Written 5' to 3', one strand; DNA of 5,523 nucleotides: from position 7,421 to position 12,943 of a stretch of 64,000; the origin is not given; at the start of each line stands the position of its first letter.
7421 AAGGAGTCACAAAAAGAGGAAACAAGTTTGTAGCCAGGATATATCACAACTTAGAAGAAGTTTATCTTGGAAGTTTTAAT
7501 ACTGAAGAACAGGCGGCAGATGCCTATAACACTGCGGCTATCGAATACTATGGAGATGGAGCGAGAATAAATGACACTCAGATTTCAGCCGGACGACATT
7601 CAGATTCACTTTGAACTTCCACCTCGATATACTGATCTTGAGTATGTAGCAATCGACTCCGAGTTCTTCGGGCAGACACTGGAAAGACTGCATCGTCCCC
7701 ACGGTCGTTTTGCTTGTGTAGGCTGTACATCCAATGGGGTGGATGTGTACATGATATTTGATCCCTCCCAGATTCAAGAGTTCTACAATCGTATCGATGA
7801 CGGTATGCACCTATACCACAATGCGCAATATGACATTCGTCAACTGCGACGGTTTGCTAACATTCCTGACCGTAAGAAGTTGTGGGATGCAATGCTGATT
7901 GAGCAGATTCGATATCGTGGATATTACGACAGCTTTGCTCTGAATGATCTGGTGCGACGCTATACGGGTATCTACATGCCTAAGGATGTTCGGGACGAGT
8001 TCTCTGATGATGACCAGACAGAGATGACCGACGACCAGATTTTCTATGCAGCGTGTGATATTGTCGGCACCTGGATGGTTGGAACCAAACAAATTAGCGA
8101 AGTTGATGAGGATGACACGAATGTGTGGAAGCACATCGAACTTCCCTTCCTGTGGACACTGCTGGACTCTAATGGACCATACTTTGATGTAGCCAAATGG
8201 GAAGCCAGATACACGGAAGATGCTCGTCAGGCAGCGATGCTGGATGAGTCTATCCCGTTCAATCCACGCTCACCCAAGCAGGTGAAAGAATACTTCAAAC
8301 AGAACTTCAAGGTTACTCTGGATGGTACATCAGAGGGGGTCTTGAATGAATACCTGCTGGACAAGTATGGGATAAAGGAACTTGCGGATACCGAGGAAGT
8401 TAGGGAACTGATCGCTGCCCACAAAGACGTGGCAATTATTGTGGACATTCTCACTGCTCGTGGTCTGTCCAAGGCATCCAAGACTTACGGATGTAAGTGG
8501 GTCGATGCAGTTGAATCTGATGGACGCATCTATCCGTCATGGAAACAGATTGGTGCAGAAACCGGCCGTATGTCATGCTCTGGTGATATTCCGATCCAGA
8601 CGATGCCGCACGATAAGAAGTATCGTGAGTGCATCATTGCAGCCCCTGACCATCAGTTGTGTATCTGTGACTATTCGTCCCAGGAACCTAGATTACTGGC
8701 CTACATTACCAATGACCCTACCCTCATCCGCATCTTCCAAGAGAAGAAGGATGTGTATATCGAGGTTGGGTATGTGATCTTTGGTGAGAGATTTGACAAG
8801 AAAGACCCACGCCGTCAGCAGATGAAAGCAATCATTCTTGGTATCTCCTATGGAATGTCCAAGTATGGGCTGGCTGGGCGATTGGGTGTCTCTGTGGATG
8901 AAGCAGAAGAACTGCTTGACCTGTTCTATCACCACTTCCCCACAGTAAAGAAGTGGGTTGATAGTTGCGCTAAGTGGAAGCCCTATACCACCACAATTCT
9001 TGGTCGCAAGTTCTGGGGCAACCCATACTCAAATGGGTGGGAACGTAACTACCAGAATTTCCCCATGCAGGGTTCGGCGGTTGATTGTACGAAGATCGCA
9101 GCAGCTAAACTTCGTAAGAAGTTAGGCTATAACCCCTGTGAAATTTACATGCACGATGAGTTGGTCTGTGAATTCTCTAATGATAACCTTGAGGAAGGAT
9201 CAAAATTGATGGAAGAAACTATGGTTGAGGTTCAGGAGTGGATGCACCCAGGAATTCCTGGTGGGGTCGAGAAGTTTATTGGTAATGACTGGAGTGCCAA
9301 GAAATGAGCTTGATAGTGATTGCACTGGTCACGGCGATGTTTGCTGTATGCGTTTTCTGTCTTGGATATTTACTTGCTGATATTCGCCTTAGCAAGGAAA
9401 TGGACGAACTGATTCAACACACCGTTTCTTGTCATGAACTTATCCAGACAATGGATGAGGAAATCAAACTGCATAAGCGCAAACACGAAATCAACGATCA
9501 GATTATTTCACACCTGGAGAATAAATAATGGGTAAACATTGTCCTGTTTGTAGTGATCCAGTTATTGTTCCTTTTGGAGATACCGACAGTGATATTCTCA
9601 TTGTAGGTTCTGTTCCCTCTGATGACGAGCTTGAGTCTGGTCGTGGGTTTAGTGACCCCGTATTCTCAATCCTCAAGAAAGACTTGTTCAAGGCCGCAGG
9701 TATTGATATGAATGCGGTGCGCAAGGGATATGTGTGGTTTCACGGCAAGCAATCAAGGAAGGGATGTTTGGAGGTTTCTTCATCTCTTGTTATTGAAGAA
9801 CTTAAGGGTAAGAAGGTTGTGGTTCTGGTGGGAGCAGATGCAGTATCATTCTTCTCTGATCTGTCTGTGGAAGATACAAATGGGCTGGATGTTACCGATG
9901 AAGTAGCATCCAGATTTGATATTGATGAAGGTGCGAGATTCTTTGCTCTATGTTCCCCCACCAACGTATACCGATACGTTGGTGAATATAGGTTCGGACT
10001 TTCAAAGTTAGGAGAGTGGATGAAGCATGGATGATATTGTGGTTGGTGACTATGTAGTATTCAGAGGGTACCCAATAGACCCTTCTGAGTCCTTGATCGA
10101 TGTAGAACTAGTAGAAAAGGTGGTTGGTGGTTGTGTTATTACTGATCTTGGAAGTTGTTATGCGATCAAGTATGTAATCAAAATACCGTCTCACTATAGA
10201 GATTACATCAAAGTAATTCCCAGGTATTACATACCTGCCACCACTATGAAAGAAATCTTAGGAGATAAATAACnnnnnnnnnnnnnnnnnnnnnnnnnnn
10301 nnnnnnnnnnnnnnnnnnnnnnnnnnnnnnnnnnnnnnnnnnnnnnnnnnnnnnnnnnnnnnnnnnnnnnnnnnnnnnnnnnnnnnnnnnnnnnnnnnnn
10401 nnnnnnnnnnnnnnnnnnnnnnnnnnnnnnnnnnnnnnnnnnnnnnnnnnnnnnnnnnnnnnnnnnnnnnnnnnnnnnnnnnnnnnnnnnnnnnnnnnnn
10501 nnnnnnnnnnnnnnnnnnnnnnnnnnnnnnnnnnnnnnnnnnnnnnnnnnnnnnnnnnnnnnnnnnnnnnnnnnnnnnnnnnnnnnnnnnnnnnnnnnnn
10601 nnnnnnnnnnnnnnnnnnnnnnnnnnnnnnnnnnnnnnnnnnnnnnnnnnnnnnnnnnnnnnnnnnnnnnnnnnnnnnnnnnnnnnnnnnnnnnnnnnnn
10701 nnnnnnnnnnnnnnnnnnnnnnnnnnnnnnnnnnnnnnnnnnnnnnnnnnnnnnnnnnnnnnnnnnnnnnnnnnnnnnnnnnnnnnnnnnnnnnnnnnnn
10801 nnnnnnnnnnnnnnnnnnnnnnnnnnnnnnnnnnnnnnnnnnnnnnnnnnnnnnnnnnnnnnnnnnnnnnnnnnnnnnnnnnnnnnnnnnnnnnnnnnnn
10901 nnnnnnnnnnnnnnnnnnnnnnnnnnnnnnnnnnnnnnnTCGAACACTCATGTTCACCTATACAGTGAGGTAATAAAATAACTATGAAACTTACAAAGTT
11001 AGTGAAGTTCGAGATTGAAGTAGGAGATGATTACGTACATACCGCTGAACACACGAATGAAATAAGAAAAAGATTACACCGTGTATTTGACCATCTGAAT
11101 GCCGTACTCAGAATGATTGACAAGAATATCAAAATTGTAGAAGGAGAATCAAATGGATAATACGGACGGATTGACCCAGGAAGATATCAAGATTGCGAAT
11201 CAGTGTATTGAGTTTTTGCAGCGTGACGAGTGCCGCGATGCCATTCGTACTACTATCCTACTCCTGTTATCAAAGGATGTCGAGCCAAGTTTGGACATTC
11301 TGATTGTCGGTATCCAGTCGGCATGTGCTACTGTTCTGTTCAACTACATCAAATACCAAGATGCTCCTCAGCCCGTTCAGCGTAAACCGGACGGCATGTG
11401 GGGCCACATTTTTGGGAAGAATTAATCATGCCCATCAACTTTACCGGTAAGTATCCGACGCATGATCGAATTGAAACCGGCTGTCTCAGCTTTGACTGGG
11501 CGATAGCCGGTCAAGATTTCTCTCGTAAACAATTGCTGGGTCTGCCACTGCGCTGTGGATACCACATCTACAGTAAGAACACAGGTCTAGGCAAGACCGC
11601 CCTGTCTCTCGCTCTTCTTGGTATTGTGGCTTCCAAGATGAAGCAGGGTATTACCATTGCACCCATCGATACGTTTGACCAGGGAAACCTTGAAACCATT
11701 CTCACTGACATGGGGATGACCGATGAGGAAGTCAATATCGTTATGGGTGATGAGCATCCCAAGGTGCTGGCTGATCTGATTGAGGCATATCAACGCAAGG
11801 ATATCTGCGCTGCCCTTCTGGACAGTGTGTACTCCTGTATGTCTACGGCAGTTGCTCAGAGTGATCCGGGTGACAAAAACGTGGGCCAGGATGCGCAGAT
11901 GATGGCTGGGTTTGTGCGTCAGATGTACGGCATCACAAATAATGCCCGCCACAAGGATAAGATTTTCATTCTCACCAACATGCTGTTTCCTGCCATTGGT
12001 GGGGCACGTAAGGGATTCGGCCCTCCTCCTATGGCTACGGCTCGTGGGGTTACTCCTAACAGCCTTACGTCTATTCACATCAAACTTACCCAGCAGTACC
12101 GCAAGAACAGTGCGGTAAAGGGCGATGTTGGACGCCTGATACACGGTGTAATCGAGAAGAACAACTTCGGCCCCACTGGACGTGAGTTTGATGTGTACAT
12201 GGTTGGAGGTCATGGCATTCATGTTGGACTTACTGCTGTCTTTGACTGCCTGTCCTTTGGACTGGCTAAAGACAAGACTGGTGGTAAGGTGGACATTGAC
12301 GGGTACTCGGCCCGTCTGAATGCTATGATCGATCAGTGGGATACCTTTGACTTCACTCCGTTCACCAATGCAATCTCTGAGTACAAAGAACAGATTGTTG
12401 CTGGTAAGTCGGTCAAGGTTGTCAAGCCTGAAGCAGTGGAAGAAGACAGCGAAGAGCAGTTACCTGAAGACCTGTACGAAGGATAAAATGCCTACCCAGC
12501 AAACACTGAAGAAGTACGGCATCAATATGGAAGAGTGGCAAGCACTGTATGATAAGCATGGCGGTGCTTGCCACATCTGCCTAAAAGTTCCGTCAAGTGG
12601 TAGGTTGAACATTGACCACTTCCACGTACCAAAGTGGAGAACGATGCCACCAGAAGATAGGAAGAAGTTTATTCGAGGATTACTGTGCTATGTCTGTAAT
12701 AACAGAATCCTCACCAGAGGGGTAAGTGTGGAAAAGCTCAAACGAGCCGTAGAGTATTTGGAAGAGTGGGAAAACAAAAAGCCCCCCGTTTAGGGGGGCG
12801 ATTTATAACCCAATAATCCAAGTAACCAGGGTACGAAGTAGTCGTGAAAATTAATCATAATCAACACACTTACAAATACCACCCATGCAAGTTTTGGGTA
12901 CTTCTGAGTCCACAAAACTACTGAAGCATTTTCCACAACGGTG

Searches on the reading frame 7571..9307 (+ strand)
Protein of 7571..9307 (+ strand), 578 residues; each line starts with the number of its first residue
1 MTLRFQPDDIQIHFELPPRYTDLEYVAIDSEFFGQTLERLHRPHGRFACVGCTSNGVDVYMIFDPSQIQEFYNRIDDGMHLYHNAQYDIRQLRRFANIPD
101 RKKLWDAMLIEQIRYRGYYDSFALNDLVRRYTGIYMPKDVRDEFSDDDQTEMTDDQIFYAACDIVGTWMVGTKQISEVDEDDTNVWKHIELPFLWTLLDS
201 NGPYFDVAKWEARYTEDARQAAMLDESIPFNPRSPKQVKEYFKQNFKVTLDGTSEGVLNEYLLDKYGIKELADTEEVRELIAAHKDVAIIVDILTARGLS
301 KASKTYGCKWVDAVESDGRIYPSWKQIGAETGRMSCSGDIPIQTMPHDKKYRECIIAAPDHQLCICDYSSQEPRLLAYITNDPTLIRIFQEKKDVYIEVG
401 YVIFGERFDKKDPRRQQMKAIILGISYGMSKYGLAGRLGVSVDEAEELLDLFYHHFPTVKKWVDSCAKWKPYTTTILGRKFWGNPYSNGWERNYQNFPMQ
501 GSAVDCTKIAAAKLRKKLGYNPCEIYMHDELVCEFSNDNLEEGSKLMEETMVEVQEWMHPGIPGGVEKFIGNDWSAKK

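Call 90: search_protein_families(library=pfam, proteins=[window:7571-9307:+], max_evalue=0.001)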
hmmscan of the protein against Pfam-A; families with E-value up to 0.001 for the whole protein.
window:7571-9307:+ (578 aa): 2 families
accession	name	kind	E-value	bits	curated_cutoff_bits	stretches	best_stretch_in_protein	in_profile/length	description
PF00476.26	DNA_pol_A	-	8.1e-59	199.9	34.3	1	216-575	17-380/381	DNA polymerase family A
PF01612.26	DNA_pol_A_exo1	-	1.2e-05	25.7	23.6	1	23-165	20-159/173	3'-5' exonuclease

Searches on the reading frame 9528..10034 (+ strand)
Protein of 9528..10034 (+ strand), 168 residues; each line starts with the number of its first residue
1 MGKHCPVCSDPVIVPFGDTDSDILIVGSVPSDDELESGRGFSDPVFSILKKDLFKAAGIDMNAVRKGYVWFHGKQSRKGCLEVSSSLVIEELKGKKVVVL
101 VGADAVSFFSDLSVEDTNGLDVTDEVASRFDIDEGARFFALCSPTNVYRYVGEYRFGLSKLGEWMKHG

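Call 90: search_protein_families(library=pfam, proteins=[window:9528-10034:+], max_evalue=0.001)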
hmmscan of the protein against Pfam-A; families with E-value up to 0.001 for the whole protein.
window:9528-10034:+ (168 aa): 1 family
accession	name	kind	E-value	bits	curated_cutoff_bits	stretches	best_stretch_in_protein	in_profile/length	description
PF03167.25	UDG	-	3.8e-07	30.7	24.3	1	15-149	2-123/141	Uracil DNA glycosylase superfamily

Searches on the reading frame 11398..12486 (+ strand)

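Call 90: search_protein_families(library=pfam, proteins=[window:11398-12486:+], max_evalue=0.001)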
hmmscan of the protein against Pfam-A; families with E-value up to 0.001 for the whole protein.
window:11398-12486:+ (362 aa): 2 families
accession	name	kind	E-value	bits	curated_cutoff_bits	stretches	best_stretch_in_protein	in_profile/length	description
PF00154.27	RecA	-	1.1e-05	25.4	27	1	49-274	49-261/262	recA bacterial DNA recombination protein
PF01656.29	CbiA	-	0.00092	19.6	25.4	0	57-195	3-82/125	CobQ/CobB/MinD/ParA nucleotide binding domain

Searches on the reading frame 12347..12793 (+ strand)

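Call 90: search_protein_families(library=pfam, proteins=[window:12347-12793:+], max_evalue=0.001)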
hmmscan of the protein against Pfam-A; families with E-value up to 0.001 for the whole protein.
window:12347-12793:+ (148 aa): 1 family
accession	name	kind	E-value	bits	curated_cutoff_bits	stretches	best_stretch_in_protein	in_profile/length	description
PF02945.21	Endonuclease_7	-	6.6e-13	48.8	23.6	1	52-139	3-81/82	Recombination endonuclease VII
